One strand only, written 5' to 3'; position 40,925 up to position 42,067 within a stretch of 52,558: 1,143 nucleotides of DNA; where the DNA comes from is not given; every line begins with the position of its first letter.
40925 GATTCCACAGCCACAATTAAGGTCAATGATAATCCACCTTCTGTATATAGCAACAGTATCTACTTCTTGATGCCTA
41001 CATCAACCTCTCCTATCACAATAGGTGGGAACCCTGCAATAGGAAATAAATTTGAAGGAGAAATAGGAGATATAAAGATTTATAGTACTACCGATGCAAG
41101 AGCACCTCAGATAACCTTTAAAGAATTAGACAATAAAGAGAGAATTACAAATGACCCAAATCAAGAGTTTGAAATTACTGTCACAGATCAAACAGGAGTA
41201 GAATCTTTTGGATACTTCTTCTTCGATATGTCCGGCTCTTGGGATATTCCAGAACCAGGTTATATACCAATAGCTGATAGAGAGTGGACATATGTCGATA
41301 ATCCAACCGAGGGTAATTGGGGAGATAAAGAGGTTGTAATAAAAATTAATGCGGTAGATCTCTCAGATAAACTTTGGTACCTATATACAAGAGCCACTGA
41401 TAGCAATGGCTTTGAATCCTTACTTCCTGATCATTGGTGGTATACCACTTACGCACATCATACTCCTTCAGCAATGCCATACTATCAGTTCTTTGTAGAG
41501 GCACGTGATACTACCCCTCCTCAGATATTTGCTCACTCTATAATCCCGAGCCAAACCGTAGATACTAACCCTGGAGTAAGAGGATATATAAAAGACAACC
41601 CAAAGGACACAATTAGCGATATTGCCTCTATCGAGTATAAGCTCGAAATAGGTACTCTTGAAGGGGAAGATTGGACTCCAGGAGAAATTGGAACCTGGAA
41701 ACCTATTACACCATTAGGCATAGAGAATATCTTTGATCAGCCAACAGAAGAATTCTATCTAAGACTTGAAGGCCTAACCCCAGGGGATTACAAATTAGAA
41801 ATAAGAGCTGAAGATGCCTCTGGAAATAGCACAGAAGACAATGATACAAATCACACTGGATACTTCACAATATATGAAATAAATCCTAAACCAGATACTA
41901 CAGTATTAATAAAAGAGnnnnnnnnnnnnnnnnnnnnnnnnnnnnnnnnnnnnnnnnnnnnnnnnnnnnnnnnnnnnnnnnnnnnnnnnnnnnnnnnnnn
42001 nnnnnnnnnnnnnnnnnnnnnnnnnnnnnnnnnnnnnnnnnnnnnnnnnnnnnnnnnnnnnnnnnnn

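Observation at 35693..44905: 3070-aa multi-lectin giant surface protein flanked by tRNA-Gly and tRNA-Thr: candidate host-attachment machine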

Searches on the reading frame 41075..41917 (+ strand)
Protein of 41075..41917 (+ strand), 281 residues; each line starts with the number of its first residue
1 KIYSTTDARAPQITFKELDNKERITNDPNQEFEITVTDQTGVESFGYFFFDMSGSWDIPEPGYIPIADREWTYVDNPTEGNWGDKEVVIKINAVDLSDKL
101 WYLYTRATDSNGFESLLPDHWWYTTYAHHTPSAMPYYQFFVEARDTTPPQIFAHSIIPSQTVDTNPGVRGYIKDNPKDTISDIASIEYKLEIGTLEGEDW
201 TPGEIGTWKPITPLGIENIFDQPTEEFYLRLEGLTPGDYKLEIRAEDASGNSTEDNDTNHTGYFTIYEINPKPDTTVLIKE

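Call 13: search_protein_families(library=pfam, proteins=[window:41075-41917:+], max_evalue=5)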
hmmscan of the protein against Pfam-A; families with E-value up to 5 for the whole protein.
window:41075-41917:+ (281 aa): 3 families
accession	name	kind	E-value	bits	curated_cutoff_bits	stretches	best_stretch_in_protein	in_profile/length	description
PF15418.12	DUF4625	-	0.00019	22.2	27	1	235-255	104-124/131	Domain of unknown function (DUF4625)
PF19077.6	Big_13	-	0.027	15.4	27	1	233-256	71-94/102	Bacterial Ig-like domain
PF07495.19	Y_Y_Y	-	0.038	14.3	26.6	1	234-256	35-57/65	Y_Y_Y domain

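Call 40: search_protein_families(library=ncbifam, proteins=[window:41075-41917:+], max_evalue=10)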
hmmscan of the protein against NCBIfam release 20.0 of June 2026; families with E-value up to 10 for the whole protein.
window:41075-41917:+ (281 aa): 2 families
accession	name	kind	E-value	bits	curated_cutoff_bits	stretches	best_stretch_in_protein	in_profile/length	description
NF047446.1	barrel_OmpL47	domain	0.00062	20.2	40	2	235-257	41-63/68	OmpL47-type beta-barrel domain-containing protein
NF033510.3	Ca_tandemer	repeat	0.026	14.9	50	1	231-252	74-95/96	Ca2+-stabilized repeat-containing adhesin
